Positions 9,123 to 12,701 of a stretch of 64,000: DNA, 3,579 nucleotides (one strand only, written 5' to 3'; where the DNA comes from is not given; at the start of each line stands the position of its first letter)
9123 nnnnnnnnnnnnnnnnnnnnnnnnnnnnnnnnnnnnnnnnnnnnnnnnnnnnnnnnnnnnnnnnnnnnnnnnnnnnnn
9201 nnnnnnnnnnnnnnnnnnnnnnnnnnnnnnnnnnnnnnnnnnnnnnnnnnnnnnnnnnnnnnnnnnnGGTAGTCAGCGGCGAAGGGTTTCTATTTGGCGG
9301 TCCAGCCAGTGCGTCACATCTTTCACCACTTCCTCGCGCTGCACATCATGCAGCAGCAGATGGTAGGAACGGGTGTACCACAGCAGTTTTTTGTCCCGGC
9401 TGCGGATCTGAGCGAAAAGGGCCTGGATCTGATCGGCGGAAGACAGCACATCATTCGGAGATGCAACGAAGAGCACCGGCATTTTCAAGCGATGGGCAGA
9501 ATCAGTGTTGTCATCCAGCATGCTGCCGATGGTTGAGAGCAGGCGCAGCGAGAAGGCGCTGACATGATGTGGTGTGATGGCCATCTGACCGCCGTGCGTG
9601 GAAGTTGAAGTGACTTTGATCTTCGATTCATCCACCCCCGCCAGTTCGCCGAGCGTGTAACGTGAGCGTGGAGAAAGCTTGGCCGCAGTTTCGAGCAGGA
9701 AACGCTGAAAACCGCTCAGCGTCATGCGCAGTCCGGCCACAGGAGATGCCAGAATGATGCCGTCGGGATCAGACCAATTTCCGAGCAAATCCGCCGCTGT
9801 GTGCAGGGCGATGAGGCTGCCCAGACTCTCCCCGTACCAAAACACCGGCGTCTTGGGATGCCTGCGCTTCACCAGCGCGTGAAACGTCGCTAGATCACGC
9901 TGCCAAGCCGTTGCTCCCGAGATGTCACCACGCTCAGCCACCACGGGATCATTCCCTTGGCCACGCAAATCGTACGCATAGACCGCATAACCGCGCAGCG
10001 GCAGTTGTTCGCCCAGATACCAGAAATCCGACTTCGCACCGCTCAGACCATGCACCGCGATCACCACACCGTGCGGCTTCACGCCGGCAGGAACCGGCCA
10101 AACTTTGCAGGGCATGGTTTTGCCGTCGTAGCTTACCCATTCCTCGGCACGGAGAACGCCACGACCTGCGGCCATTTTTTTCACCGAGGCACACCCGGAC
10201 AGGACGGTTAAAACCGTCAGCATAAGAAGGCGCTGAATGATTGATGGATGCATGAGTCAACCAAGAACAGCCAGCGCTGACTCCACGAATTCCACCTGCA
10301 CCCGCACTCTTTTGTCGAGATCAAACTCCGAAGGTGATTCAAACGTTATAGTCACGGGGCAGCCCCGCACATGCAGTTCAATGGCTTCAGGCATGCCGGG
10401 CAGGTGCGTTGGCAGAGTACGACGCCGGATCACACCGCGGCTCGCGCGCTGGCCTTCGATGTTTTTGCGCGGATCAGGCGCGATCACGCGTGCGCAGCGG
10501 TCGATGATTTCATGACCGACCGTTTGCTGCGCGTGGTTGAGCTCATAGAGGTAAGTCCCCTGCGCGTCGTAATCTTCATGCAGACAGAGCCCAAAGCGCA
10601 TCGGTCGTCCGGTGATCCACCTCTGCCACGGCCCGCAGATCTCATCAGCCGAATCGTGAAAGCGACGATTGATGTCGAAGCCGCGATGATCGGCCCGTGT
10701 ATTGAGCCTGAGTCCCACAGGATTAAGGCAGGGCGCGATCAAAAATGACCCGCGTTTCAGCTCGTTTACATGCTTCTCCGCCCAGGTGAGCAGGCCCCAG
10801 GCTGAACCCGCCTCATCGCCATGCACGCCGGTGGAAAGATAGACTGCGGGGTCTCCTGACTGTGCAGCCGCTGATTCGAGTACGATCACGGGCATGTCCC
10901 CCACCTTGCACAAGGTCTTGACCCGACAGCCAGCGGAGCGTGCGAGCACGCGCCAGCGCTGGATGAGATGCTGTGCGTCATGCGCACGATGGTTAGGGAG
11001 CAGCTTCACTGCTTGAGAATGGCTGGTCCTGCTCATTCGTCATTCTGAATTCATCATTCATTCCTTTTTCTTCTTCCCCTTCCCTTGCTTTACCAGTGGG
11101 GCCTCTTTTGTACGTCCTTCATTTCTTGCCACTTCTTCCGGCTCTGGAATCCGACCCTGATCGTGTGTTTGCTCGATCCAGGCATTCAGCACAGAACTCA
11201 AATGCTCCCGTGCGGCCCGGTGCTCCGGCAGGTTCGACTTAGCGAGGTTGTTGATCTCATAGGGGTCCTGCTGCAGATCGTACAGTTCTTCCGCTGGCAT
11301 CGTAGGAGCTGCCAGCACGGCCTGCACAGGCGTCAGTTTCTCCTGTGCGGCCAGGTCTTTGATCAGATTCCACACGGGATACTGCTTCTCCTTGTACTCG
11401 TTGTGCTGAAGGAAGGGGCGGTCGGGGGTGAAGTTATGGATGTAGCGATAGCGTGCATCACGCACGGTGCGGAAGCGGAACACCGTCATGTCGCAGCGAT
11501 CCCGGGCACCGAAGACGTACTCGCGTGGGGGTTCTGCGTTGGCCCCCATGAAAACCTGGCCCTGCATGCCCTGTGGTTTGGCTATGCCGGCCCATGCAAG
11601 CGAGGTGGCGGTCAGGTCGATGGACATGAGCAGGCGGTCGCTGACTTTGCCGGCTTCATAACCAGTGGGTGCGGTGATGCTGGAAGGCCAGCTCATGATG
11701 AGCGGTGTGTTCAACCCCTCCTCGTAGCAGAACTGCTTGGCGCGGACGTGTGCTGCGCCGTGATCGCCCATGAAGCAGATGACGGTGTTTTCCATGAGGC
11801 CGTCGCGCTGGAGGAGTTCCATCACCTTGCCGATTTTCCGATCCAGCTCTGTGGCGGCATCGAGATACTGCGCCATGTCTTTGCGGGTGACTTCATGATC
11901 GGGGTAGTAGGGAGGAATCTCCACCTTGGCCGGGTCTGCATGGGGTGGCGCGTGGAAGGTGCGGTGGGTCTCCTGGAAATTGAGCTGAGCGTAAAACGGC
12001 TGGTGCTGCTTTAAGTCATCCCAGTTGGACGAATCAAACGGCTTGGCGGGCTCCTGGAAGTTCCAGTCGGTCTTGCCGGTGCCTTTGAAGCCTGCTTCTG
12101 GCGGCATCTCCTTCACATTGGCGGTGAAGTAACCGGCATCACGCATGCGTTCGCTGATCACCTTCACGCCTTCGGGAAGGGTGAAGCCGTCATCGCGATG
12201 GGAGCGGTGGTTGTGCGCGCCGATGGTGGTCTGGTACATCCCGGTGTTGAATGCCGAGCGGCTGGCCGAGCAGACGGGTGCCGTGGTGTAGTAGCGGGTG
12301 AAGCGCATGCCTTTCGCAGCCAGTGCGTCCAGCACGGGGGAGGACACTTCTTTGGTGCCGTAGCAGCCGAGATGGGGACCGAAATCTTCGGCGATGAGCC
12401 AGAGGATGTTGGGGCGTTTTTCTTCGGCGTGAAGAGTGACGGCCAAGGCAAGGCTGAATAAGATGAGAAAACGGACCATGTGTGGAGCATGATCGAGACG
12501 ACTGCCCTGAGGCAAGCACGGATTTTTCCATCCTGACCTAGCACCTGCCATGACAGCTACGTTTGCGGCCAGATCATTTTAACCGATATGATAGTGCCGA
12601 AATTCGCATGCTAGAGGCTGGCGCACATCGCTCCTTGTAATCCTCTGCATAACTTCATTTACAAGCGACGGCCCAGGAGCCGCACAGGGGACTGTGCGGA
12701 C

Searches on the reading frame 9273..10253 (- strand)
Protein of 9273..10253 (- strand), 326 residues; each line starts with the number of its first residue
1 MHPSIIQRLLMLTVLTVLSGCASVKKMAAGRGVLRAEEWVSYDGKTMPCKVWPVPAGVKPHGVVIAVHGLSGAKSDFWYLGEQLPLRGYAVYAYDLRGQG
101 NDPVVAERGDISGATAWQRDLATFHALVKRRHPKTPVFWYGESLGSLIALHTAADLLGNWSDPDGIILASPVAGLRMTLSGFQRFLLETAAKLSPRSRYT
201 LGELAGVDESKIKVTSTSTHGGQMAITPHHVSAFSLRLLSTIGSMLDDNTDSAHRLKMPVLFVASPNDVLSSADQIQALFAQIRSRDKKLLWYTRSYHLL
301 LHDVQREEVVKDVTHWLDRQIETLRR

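Call 7: search_protein_families(library=pfam, proteins=[window:9273-10253:-], max_evalue=0.001)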
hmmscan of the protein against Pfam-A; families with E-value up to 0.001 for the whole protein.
window:9273-10253:- (326 aa): 3 families
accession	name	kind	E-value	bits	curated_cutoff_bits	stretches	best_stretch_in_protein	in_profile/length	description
PF12146.15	Hydrolase_4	-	1.7e-39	136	27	1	59-304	2-238/239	Serine aminopeptidase, S33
PF12697.13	Abhydrolase_6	-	1.8e-12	48.9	26.3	1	64-310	1-215/217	Alpha/beta hydrolase family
PF00561.26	Abhydrolase_1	-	4.3e-11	43.4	25.8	1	63-156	2-90/245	alpha/beta hydrolase fold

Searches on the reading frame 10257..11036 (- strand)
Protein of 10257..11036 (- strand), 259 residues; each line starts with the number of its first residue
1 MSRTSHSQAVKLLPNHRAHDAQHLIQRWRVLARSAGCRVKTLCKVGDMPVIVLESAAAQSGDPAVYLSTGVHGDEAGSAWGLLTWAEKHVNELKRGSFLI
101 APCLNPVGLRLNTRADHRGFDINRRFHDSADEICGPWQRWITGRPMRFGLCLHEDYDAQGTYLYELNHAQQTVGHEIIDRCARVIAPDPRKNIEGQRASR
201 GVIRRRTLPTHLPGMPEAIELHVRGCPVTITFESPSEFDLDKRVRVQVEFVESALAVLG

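Call 7: search_protein_families(library=pfam, proteins=[window:10257-11036:-], max_evalue=0.001)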
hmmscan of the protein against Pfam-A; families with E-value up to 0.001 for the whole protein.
window:10257-11036:- (259 aa): 2 families
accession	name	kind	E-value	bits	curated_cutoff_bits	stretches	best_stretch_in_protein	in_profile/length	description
PF24827.1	AstE_AspA_cat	-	1.8e-08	34.6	25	1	63-132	3-70/192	Succinylglutamate desuccinylase/Aspartoacylase catalytic domain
PF00246.29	Peptidase_M14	-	0.00041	20.5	21.6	0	50-129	32-136/286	Zinc carboxypeptidase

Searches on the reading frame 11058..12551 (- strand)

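Call 7: search_protein_families(library=pfam, proteins=[window:11058-12551:-], max_evalue=0.001)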
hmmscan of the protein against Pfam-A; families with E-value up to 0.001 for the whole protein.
window:11058-12551:- (497 aa): 4 families
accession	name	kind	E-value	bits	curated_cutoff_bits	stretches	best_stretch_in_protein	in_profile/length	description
PF00884.28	Sulfatase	-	4.6e-38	131.7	25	1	47-323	1-301/301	Sulfatase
PF16347.10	SGSH_C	-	6.8e-15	56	29.3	1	271-374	7-110/154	N-sulphoglucosamine sulphohydrolase, C-terminal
PF01663.27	Phosphodiest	-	1.6e-07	31.7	23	1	175-272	146-228/342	Type I phosphodiesterase / nucleotide pyrophosphatase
PF02995.22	DUF229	-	1.6e-05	24.2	25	1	228-267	305-344/496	Protein of unknown function (DUF229)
